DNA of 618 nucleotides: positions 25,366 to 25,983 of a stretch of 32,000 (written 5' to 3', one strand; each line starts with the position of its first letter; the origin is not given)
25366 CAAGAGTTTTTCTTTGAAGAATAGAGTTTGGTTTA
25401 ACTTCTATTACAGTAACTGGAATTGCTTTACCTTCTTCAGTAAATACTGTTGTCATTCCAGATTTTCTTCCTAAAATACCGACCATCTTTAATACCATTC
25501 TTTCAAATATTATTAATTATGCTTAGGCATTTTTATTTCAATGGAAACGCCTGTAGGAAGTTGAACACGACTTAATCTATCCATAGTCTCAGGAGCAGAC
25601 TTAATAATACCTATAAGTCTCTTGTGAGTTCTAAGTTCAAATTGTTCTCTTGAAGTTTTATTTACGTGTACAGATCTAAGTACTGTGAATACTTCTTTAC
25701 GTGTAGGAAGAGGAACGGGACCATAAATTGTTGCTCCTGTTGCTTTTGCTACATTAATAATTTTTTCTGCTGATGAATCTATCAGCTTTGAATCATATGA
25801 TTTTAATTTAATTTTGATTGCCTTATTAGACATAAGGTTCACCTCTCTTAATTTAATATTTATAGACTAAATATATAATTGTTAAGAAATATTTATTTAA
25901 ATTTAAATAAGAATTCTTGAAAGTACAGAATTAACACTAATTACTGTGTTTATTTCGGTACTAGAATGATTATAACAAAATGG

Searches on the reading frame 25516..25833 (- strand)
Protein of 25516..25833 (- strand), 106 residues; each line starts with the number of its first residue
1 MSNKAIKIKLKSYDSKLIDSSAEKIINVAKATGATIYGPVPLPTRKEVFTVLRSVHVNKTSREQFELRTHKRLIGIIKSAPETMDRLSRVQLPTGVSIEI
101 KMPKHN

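Call 39: list_cluster_members(proteins=[window:25516-25833:-, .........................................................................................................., P0003, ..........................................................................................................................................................])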
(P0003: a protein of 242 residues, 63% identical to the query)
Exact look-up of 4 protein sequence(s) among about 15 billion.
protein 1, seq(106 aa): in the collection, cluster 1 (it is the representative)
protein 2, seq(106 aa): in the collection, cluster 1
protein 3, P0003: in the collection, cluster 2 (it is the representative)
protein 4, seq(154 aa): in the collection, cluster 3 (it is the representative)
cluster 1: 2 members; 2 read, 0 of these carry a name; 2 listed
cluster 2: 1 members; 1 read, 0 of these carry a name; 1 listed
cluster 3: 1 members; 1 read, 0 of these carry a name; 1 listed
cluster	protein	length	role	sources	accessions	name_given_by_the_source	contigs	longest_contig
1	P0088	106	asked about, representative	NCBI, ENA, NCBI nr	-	-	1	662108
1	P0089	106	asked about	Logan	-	-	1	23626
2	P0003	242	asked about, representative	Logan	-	-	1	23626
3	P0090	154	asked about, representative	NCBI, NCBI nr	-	-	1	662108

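Call 55: find_encoding_contigs(protein=P0088, flank=2000, max_places=4)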
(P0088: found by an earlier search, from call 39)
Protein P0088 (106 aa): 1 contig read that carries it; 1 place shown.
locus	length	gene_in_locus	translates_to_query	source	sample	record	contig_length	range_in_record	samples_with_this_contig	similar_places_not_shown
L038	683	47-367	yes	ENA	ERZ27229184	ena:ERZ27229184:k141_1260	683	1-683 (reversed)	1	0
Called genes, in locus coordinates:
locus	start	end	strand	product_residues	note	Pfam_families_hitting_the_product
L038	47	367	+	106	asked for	PF00338:Ribosomal_S10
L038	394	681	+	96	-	?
